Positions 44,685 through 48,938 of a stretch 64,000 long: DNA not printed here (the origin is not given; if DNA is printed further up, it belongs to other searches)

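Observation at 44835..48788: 1317-aa decahaem mosaic: Cys-rich cytoplasmic-looking head, single TM, two haem blocks separated by ~600 aa of repeats and a FecR-like segment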

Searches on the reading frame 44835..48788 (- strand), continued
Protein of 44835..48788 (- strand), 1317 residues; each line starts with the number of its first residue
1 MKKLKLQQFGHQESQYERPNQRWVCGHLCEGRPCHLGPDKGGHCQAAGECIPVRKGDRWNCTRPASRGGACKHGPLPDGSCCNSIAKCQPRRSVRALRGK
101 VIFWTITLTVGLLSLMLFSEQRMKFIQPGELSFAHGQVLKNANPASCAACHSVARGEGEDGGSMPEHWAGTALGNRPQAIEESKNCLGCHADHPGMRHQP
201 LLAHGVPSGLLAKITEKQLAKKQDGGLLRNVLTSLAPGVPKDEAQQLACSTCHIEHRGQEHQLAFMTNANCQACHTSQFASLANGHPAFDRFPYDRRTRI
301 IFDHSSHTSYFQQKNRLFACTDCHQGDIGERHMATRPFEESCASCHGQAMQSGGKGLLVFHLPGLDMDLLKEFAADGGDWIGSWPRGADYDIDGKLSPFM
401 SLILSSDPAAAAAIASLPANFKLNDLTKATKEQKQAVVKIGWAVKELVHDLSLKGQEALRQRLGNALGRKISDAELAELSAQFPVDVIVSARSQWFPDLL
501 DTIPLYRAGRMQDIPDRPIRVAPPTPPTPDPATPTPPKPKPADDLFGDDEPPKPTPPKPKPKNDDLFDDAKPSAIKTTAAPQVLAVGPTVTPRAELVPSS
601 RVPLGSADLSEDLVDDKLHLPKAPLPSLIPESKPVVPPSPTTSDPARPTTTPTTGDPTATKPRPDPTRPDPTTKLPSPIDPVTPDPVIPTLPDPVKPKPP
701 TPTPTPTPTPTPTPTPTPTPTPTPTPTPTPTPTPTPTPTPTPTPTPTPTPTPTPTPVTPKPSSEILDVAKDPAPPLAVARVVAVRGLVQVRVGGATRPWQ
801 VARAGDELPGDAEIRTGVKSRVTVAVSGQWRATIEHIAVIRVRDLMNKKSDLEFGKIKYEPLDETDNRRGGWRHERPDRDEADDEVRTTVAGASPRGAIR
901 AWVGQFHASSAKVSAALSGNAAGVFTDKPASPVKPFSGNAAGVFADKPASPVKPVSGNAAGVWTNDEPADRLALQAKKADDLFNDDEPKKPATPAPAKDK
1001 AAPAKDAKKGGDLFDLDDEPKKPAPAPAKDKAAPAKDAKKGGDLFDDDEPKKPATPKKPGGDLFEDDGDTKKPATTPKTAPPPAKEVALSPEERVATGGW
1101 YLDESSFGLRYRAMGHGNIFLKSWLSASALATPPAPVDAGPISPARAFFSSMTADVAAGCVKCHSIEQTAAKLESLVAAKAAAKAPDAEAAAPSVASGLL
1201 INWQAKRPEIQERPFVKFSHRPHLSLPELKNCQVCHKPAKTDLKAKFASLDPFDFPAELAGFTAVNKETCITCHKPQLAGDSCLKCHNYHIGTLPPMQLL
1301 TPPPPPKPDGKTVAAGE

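Call 15: find_encoding_contigs(protein=P0006, flank=10000, max_places=2)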
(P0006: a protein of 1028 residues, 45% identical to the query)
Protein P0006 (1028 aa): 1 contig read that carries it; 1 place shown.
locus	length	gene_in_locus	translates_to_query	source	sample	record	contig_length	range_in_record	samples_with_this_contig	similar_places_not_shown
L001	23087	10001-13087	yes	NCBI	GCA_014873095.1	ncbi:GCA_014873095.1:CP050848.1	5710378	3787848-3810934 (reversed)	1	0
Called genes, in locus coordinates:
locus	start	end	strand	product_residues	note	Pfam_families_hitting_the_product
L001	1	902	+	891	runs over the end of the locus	PF22422:MGH1-like_GH, PF03200:Glyco_hydro_63, PF22422:MGH1-like_GH (weak)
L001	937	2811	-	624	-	-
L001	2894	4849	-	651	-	PF00756:Esterase (faint), PF00326:Peptidase_S9 (weak)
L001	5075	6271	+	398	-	PF00970:FAD_binding_6 (weak), PF00175:NAD_binding_1, PF00111:Fer2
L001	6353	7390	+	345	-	PF14522:Cytochrome_C7 (faint), PF13435:Cytochrome_C554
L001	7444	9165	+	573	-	PF00027:cNMP_binding, PF00037:Fer4 (faint), PF12797:Fer4_2 (faint), PF12837:Fer4_6 (faint), PF13187:Fer4_9 (faint), PF13237:Fer4_10 (faint), PF12838:Fer4_7 (weak), PF13247:Fer4_11, +1 more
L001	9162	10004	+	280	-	-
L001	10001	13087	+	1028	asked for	PF09699:Paired_CXXCH_1 (faint), PF14522:Cytochrome_C7 (faint), PF14537:Cytochrom_c3_2 (faint), PF22113:Mtrc-MtrF_II-IV_dom (weak)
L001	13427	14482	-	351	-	PF06283:ThuA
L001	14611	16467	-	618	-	PF04055:Radical_SAM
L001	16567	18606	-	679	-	-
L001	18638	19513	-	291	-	PF00248:Aldo_ket_red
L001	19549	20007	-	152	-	PF00072:Response_reg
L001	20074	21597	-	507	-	PF25487:ETR1_N, PF00989:PAS, PF08448:PAS_4, PF13188:PAS_8, PF13426:PAS_9, PF00512:HisKA, PF13581:HATPase_c_2, PF02518:HATPase_c, +1 more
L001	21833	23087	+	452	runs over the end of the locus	PF00884:Sulfatase, PF01663:Phosphodiest (faint), PF16347:SGSH_C (weak)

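Call 16: find_encoding_contigs(protein=P0042, flank=10000, max_places=2)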
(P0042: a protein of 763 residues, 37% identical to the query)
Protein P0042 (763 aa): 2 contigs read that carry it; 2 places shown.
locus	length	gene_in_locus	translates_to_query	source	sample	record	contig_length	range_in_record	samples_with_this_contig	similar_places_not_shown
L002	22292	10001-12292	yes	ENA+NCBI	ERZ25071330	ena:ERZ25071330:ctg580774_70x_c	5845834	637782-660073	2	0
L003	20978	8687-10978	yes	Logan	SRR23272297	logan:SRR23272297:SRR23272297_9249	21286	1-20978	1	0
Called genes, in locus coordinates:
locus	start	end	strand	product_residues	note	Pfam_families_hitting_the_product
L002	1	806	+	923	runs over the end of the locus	PF00989:PAS, PF08447:PAS_3, PF08448:PAS_4, PF13426:PAS_9, PF08447:PAS_3, PF08448:PAS_4, PF13426:PAS_9, PF00512:HisKA, +4 more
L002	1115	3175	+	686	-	PF13435:Cytochrome_C554, PF14522:Cytochrome_C7 (faint), PF22113:Mtrc-MtrF_II-IV_dom (faint)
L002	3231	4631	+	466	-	-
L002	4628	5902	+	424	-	PF00175:NAD_binding_1, PF00111:Fer2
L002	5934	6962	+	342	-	PF13435:Cytochrome_C554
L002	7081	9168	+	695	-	PF00498:FHA, PF16697:Yop-YscD_cpl, PF00027:cNMP_binding, PF00037:Fer4 (faint), PF12797:Fer4_2 (faint), PF12837:Fer4_6 (faint), PF12838:Fer4_7 (weak), PF13247:Fer4_11, +2 more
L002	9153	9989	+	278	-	-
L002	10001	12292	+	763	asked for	PF22113:Mtrc-MtrF_II-IV_dom (faint), PF09699:Paired_CXXCH_1 (faint), PF14522:Cytochrome_C7 (faint), PF14537:Cytochrom_c3_2 (faint)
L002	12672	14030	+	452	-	PF02812:ELFV_dehydrog_N, PF00208:ELFV_dehydrog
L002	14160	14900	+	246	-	PF03472:Autoind_bind, PF00196:GerE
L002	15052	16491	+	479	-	PF01425:Amidase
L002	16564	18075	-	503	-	PF00083:Sugar_tr, PF07690:MFS_1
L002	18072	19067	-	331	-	PF25917:BSH_RND, PF25919:BSH_CusB (weak), PF25963:Beta-barrel_AAEA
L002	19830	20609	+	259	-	-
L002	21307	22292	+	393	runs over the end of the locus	PF02771:Acyl-CoA_dh_N, PF02770:Acyl-CoA_dh_M, PF00441:Acyl-CoA_dh_1, PF08028:Acyl-CoA_dh_2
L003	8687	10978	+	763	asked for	PF22113:Mtrc-MtrF_II-IV_dom (faint), PF09699:Paired_CXXCH_1 (faint), PF14522:Cytochrome_C7 (faint), PF14537:Cytochrom_c3_2 (faint)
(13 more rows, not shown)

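Call 23: find_encoding_contigs(protein=P0099, flank=10000, max_places=1)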
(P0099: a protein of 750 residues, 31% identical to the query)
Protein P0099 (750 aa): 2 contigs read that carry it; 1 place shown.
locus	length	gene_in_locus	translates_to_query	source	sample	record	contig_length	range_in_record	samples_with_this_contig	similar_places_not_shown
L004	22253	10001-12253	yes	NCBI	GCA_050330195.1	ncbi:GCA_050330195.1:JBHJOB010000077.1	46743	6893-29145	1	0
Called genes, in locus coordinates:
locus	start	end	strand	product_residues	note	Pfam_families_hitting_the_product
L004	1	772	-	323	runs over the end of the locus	PF04069:OpuAC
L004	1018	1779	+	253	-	PF08220:HTH_DeoR, PF08279:HTH_11, PF12840:HTH_20 (faint), PF13412:HTH_24 (weak), PF00455:DeoRC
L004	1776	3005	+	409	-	PF04389:Peptidase_M28, PF01546:Peptidase_M20, PF07687:M20_dimer (weak)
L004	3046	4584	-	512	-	PF07690:MFS_1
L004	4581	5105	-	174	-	PF04140:ICMT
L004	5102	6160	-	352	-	PF08392:FAE1_CUT1_RppA, PF00195:Chal_sti_synt_N, PF08541:ACP_syn_III_C (faint), PF08545:ACP_syn_III (weak), PF02797:Chal_sti_synt_C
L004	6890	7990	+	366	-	PF00111:Fer2, PF00970:FAD_binding_6 (weak), PF00175:NAD_binding_1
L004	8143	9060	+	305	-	PF13435:Cytochrome_C554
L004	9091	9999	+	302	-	-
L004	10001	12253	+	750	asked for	PF09699:Paired_CXXCH_1 (faint), PF14522:Cytochrome_C7 (faint), PF14537:Cytochrom_c3_2 (faint), PF22113:Mtrc-MtrF_II-IV_dom (faint)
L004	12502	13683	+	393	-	-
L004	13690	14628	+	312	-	PF19911:DUF6384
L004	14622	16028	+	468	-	-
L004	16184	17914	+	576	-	PF00916:Sulfate_transp, PF01740:STAS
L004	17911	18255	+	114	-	PF04237:YjbR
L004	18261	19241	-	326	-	PF00389:2-Hacid_dh, PF02826:2-Hacid_dh_C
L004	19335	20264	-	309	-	PF03446:NAD_binding_2 (weak), PF09130:DUF1932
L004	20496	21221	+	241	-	PF02585:PIG-L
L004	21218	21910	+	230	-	PF03737:RraA-like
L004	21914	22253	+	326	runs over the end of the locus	PF00903:Glyoxalase (weak), PF13669:Glyoxalase_4 (faint), PF00903:Glyoxalase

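Call 24: find_encoding_contigs(protein=P0088, flank=10000, max_places=1)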
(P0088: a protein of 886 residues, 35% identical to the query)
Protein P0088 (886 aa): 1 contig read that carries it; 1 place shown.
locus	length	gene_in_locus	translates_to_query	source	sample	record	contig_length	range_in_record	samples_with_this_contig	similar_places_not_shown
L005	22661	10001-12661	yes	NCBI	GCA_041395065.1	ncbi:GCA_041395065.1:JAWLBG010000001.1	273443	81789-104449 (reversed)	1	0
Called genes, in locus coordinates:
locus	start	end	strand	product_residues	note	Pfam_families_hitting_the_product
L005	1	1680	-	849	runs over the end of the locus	PF07583:PSCyt2, PF07587:PSD1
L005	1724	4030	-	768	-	PF07635:PSCyt1, PF07583:PSCyt2, PF07587:PSD1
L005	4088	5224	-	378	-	PF03739:LptF_LptG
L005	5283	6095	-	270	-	PF01177:Asp_Glu_race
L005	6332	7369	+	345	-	PF14537:Cytochrom_c3_2 (faint), PF13435:Cytochrome_C554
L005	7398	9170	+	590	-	PF00027:cNMP_binding, PF13187:Fer4_9 (faint), PF00037:Fer4 (faint), PF12797:Fer4_2 (faint), PF12837:Fer4_6 (faint), PF13237:Fer4_10 (faint), PF12838:Fer4_7 (weak), PF13247:Fer4_11, +2 more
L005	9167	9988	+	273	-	-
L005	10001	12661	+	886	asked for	PF22113:Mtrc-MtrF_II-IV_dom (faint), PF14522:Cytochrome_C7 (faint), PF14537:Cytochrom_c3_2 (faint)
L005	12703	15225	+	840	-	PF22113:Mtrc-MtrF_II-IV_dom (faint), PF03264:Cytochrom_NNT (faint), PF14537:Cytochrom_c3_2 (faint), PF13435:Cytochrome_C554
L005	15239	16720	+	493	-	-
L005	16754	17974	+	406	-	PF00970:FAD_binding_6 (faint), PF00175:NAD_binding_1, PF00111:Fer2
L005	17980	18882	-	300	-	PF02729:OTCace_N, PF00185:OTCace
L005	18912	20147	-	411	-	PF00202:Aminotran_3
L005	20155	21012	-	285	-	PF00696:AA_kinase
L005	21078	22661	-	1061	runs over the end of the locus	PF00873:ACR_tran, PF02355:SecD_SecF_C (faint)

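Call 25: find_encoding_contigs(protein=P0001, flank=10000, max_places=2)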
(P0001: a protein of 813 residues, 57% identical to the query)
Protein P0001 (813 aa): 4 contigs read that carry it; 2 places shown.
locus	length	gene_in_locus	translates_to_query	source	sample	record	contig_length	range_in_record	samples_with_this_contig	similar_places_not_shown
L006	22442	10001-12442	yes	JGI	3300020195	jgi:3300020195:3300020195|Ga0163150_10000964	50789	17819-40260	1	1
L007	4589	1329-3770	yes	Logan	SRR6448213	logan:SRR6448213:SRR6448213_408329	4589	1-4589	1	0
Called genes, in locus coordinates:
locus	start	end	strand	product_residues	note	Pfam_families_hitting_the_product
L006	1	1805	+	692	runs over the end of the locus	PF14522:Cytochrome_C7 (faint), PF22113:Mtrc-MtrF_II-IV_dom (faint), PF13435:Cytochrome_C554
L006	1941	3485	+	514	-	-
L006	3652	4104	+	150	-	PF01797:Y1_Tnp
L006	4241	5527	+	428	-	PF00970:FAD_binding_6 (weak), PF08030:NAD_binding_6 (weak), PF00175:NAD_binding_1, PF00111:Fer2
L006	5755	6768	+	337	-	PF13435:Cytochrome_C554, PF22113:Mtrc-MtrF_II-IV_dom (weak)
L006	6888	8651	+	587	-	PF00027:cNMP_binding (weak), PF00037:Fer4 (faint), PF12797:Fer4_2 (faint), PF12838:Fer4_7 (weak), PF13247:Fer4_11, PF12838:Fer4_7 (weak), PF13187:Fer4_9 (weak), PF13237:Fer4_10 (weak), +1 more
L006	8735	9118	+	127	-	PF05635:23S_rRNA_IVP, PF22296:bAvd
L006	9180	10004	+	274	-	-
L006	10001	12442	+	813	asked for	PF14522:Cytochrome_C7 (faint), PF09699:Paired_CXXCH_1 (faint), PF22113:Mtrc-MtrF_II-IV_dom (faint)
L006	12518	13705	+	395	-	-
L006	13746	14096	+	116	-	-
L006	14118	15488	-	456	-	PF00394:Cu-oxidase (faint), PF07731:Cu-oxidase_2 (weak), PF07732:Cu-oxidase_3, PF07731:Cu-oxidase_2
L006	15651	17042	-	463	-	PF02321:OEP (weak)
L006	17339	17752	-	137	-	-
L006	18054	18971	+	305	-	-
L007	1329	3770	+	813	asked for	PF14522:Cytochrome_C7 (faint), PF09699:Paired_CXXCH_1 (faint), PF22113:Mtrc-MtrF_II-IV_dom (faint)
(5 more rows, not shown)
